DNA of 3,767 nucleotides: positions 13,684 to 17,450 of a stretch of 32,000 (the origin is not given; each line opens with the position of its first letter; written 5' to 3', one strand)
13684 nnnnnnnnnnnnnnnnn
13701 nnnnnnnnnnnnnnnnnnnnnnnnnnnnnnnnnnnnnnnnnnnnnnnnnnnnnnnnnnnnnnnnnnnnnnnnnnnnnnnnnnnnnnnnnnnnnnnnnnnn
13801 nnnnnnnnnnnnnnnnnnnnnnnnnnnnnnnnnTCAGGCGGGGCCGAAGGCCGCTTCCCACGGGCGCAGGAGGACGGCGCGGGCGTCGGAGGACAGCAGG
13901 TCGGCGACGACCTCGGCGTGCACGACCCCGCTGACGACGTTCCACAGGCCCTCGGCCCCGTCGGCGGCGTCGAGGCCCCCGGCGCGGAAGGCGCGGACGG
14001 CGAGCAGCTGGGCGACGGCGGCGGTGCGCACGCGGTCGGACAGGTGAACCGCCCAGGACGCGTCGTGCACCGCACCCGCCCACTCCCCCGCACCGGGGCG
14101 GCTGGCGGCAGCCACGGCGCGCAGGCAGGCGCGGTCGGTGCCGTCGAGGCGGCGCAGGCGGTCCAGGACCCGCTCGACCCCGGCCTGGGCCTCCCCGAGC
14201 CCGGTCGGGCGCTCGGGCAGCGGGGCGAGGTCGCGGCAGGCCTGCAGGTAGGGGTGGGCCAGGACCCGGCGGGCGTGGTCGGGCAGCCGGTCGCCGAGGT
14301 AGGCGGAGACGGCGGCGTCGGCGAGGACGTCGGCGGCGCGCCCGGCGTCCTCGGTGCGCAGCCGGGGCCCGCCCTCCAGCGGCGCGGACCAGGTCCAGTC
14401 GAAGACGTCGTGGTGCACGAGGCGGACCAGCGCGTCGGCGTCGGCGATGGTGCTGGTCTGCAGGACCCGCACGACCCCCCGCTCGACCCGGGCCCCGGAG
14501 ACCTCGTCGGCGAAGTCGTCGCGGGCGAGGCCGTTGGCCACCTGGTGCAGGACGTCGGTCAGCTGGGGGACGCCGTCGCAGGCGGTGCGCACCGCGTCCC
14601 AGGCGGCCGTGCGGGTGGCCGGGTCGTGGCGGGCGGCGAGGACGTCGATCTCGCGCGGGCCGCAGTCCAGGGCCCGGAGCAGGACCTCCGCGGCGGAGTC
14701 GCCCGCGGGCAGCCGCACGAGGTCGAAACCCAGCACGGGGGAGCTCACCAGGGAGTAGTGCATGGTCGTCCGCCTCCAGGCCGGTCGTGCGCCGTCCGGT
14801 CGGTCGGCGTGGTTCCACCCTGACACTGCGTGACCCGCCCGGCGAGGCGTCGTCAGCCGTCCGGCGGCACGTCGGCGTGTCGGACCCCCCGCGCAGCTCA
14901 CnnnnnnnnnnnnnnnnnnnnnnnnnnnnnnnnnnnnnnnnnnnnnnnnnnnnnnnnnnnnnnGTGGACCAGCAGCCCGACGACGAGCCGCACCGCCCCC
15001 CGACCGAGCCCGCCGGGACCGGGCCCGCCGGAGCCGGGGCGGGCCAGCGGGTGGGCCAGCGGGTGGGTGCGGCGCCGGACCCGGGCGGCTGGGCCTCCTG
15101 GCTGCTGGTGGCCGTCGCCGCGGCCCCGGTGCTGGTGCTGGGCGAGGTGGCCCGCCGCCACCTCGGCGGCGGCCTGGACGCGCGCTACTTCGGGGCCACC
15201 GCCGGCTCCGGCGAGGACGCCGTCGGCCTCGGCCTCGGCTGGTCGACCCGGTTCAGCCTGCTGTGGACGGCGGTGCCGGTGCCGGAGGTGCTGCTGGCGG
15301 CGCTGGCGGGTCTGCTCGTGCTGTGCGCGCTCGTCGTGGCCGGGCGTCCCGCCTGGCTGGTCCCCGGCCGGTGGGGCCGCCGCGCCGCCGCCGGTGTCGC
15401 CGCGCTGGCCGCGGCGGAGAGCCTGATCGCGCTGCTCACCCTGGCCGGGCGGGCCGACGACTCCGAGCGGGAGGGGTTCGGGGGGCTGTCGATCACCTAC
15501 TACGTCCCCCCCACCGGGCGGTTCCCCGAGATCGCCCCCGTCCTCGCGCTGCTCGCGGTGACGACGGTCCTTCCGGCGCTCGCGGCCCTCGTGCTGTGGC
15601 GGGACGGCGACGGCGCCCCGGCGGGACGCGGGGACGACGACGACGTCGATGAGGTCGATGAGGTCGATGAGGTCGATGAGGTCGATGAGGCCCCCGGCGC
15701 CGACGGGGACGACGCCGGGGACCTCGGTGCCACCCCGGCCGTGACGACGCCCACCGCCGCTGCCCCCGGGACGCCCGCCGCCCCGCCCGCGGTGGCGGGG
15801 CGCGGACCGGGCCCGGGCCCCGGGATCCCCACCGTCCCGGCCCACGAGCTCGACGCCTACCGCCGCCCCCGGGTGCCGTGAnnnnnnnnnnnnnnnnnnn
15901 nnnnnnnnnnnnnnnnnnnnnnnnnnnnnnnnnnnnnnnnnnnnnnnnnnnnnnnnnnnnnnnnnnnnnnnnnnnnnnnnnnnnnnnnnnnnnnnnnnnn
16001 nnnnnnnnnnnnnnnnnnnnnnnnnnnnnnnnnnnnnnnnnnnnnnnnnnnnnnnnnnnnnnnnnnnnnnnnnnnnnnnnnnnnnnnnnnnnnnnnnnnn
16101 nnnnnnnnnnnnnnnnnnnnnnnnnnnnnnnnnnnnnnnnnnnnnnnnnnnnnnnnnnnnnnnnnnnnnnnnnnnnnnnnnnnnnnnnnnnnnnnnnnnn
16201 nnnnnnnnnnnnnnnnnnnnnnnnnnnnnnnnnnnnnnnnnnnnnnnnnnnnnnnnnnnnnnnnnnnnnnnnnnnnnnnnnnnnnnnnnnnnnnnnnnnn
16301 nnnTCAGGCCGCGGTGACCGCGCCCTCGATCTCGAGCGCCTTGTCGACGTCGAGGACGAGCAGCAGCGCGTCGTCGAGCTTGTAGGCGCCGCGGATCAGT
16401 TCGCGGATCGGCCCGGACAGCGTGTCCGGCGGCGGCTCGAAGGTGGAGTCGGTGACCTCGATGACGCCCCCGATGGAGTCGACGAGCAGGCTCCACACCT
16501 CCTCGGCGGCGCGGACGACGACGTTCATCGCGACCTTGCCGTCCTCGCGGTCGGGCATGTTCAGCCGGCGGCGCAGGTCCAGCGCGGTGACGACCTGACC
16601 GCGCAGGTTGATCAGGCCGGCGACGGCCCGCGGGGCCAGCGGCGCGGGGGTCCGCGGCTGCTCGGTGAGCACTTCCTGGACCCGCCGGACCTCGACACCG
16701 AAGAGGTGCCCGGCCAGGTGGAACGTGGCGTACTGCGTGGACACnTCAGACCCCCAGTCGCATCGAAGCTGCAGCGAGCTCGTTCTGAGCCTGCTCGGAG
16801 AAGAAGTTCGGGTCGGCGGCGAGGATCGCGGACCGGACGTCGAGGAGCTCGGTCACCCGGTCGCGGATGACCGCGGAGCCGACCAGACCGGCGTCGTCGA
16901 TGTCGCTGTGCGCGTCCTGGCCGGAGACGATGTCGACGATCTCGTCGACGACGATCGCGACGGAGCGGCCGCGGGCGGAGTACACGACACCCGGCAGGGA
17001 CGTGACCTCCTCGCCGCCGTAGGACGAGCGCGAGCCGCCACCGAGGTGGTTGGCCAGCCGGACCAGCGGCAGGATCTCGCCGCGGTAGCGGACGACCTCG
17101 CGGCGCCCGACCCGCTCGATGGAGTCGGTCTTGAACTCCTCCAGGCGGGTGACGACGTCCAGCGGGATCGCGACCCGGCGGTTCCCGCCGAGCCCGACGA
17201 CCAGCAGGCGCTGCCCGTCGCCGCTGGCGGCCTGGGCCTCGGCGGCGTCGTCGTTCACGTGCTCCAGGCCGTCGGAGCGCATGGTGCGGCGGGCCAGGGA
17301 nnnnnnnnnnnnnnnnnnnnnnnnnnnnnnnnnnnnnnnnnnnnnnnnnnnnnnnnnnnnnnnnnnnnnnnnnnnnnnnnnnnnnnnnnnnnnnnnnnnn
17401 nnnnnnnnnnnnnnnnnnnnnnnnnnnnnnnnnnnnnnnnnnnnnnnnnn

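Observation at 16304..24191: Conservon (CvnA-D, bacterial G-protein-like module) placed head-to-tail with cheA-cheW and apparently in the same regulon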

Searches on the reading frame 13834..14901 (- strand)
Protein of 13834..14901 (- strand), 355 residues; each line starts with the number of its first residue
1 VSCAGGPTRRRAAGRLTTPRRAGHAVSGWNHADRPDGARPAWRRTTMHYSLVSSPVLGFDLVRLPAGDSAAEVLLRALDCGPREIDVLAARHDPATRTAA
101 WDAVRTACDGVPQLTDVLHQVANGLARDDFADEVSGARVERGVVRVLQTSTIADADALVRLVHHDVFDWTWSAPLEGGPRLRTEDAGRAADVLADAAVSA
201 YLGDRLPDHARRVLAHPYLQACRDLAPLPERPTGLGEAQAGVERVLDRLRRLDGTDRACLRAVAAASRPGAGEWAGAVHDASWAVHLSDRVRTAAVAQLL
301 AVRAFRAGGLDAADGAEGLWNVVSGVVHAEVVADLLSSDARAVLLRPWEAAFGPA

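Call 21: search_protein_families(library=pfam, proteins=[window:13834-14901:-], max_evalue=1)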
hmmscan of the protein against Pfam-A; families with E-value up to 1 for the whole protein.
window:13834-14901:- (355 aa): 1 family
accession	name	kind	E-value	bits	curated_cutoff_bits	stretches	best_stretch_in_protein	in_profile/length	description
PF19121.6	DUF5805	-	0.21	12.4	28.5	1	134-166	9-41/67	Family of unknown function (DUF5805)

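Call 46: search_protein_families(library=ncbifam, proteins=[window:13834-14901:-], max_evalue=0.001)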
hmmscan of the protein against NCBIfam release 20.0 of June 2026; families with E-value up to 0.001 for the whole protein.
window:13834-14901:- (355 aa): 0 families

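Call 74: find_homologous_proteins(query=window:13834-14763:-, max_evalue=0.00001)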
Query window:13834-14763:- (309 aa): 409 proteins with E <= 0.00001 among 8000 candidates; the best 120 are listed.
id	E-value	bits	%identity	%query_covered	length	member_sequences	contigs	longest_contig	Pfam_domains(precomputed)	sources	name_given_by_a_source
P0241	1.7e-194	663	100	100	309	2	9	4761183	-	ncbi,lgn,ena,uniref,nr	ncbi:hypothetical protein FHR75_001836 [Kineococcus radiotolerans]|uniref:Uncharacterized protein n=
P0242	1.5e-172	591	90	100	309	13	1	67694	-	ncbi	-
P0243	2.9e-168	577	88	99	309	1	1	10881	-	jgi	-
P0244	8.3e-167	572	88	100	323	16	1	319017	-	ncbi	ncbi:hypothetical protein [Kineococcus endophyticus]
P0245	1.5e-166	572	87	98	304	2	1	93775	-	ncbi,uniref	ncbi:hypothetical protein [Kineococcus sp. SYSU DK003]|uniref:hypothetical protein n=1 Tax=Kineococc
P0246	3.5e-165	567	88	98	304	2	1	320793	-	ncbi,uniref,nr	ncbi:hypothetical protein [Kineococcus rhizosphaerae]|uniref:hypothetical protein n=1 Tax=Kineococcu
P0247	5.5e-164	563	87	99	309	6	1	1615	-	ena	-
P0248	2.7e-162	558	86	99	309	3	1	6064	-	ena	-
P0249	1.2e-161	555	87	98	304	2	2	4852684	-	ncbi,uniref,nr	ncbi:hypothetical protein [Kineococcus aurantiacus]|uniref:Uncharacterized protein n=1 Tax=Kineococc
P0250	1.2e-154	533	82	99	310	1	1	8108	-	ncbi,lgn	ncbi:MAG: hypothetical protein ACRYF3_05505 [Janthinobacterium lividum]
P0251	3.5e-152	524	84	98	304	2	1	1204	-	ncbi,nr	ncbi:hypothetical protein GTR00_21235 [Kineococcus sp. T90]|nr:hypothetical protein [Kineococcus ind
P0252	5.8e-151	520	82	100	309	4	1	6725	-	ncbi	-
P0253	2.0e-150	519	82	100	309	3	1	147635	-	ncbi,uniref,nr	ncbi:hypothetical protein MN205_06025 [Kineococcus sp. TRM81007]|uniref:hypothetical protein n=1 Tax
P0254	1.4e-148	513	80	100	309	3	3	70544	-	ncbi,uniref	ncbi:hypothetical protein [Kineococcus arenarius]|uniref:hypothetical protein n=1 Tax=unclassified K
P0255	1.4e-148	513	81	99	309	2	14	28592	-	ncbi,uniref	ncbi:hypothetical protein [Kineococcus esterisolvens]|uniref:hypothetical protein n=1 Tax=unclassifi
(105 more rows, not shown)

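Call 84: predict_structure(alignment_id=A3)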
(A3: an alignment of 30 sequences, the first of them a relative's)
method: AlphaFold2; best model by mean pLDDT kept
length: 309 residues; sequences in the alignment: 30
mean_pLDDT: 93.5   pTM: 0.91
mean pLDDT of the five models: 93.5, 92.3, 90.8, 90.8, 90.3
residues with pLDDT >= 90: 246; 70-90: 56; 50-70: 7; < 50: 0
segments of 3 or more residues with pLDDT < 50: none
pLDDT, mean of each block of 10 residues (from residue 1): 93 96 98 98 98 97 89 78 68 84 91 97 91 92 98 97 98 98 90 95 98 96 89 96 96 98 96 96 97 97 92
secondary structure, 60 per line:
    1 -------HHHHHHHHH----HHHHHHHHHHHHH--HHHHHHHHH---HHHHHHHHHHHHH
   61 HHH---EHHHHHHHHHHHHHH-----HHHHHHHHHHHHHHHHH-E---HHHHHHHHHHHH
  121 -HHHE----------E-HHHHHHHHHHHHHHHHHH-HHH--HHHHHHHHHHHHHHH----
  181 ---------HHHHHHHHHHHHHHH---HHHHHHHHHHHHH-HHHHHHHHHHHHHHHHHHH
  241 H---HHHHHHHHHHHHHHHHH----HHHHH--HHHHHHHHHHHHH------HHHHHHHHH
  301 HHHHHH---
elements in order: H8-16 H21-33 H36-44 H48-63 H68-81 H87-103 H109-120 H138-155 H162-176 H190-204 H208-220 H222-241 H245-261 H266-270 H273-285 H292-306

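Call 86: fold_search(model_id=the predicted structure, library=pdb)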
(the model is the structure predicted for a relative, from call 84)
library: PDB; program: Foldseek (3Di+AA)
matches with E <= 10: 74; with E <= 0.001: 0
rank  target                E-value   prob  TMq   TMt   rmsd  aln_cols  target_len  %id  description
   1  5aym                  5.8e-01  0.08  0.14  0.12  22.0       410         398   11  Crystal structure of a bacterial homologue of iron transporter ferroportin in outward-facing state with soaked iron (released 2015-11-04)
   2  4iu9_A                1.3e+00  0.06  0.17  0.14  19.7       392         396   12  Crystal structure of a membrane transporter (released 2013-04-17)
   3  6kkj                  1.3e+00  0.06  0.15  0.14  22.1       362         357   10  Crystal structure of Drug:Proton Antiporter-1 (DHA1) Family SotB, in the inward open conformation (released 2020-07-29)
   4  6bpl_A                1.5e+00  0.04  0.12  0.08  26.5       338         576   11  E. coli MsbA in complex with LPS and inhibitor G907 (released 2018-05-02)
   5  8hpj_A                1.9e+00  0.04  0.16  0.13  21.5       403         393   11  Crystal structure of the bacterial oxalate transporter OxlT in a ligand-free outward-facing form (released 2023-02-15)
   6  5m94_A                2.1e+00  0.06  0.17  0.14  19.2       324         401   12  Crystal structure of Staphylococcus capitis divalent metal ion transporter (DMT) in complex with nanobody (released 2016-12-21)
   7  5m95_A                2.1e+00  0.02  0.12  0.11  23.2       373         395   10  STAPHYLOCOCCUS CAPITIS DIVALENT METAL ION TRANSPORTER (DMT) IN COMPLEX WITH MANGANESE (released 2016-11-30)
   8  7sel_A                2.4e+00  0.03  0.12  0.08  26.5       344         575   11  E. coli MsbA in complex with LPS and inhibitor G7090 (compound 3) (released 2022-03-09)
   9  6rko_B                2.5e+00  0.05  0.15  0.13  21.7       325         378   12  Cryo-EM structure of the E. coli cytochrome bd-I oxidase at 2.68 A resolution (released 2019-10-16)
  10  9dze_a                2.7e+00  0.03  0.12  0.13  17.6       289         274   17  Computationally Designed Bifaceted Protein Nanomaterial pD5-14 (released 2024-10-30)
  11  8r5s_D                2.8e+00  0.04  0.13  0.16  19.7       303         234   14  t113 - De-novo designed soluble homotetramer (released 2024-11-27)
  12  8r5s_A                2.8e+00  0.04  0.13  0.15  19.6       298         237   15  t113 - De-novo designed soluble homotetramer (released 2024-11-27)
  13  8tte_A                2.8e+00  0.03  0.14  0.13  21.0       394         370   11  Protonated state of NorA at pH 5.0 (released 2024-05-29)
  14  8ont_A                2.8e+00  0.01  0.10  0.08  23.8       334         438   12  Structure of Setaria italica NRAT in complex with a nanobody (released 2023-04-12)
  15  5b57_B                3.3e+00  0.04  0.13  0.13  17.5       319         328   17  Inward-facing conformation of ABC heme importer BhuUV from Burkholderia cenocepacia (released 2016-11-16)
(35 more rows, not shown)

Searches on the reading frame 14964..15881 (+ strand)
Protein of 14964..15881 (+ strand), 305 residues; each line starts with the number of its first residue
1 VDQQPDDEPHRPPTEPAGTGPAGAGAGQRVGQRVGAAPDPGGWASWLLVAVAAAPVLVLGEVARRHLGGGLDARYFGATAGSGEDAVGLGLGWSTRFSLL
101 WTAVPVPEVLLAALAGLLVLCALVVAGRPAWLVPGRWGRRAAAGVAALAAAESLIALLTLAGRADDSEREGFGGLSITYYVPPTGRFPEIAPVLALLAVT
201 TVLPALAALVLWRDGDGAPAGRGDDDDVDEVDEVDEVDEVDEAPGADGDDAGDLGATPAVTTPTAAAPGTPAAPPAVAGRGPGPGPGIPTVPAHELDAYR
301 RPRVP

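Call 8: search_protein_families(library=pfam, proteins=[window:14964-15881:+], max_evalue=0.01)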
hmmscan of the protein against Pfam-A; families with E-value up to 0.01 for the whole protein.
window:14964-15881:+ (305 aa): 1 family
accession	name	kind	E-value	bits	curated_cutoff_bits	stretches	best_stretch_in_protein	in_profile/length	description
PF09534.15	Trp_oprn_chp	-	0.004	17.5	29.6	1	117-220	45-145/180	Tryptophan-associated transmembrane protein (Trp_oprn_chp)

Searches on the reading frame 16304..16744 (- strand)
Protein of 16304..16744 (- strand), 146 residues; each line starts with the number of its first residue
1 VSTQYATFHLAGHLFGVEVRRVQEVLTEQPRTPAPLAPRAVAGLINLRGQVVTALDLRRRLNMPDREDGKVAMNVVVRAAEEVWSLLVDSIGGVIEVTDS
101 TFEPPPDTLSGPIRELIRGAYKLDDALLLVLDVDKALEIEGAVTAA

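Call 8: search_protein_families(library=pfam, proteins=[window:16304-16744:-], max_evalue=0.01)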
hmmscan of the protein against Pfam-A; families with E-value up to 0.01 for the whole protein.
window:16304-16744:- (146 aa): 1 family
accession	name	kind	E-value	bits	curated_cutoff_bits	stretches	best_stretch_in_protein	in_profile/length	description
PF01584.24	CheW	-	7.6e-32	110.3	23.5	1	4-138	1-135/138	CheW-like domain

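Call 46: search_protein_families(library=ncbifam, proteins=[window:16304-16744:-], max_evalue=0.001)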
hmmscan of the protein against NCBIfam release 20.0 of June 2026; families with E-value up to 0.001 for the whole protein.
window:16304-16744:- (146 aa): 1 family
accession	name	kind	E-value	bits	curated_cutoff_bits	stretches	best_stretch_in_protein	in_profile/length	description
NF007903.0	PRK10612.1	equivalog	1.7e-12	47.4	260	1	4-140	18-154/167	chemotaxis protein CheW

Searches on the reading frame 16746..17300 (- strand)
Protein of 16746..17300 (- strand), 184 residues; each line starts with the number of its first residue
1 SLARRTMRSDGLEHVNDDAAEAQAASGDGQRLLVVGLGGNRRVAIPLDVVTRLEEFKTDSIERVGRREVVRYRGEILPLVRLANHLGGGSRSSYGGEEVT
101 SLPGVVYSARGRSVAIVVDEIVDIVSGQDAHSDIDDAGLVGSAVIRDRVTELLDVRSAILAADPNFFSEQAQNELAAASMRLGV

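Call 77: search_protein_families(library=pfam, proteins=[window:16746-17300:-], max_evalue=0.1)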
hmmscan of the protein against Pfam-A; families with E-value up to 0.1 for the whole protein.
window:16746-17300:- (184 aa): 1 family
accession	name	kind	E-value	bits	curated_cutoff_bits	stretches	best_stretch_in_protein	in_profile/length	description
PF01584.24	CheW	-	1.4e-12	47.9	23.5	1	32-156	2-131/138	CheW-like domain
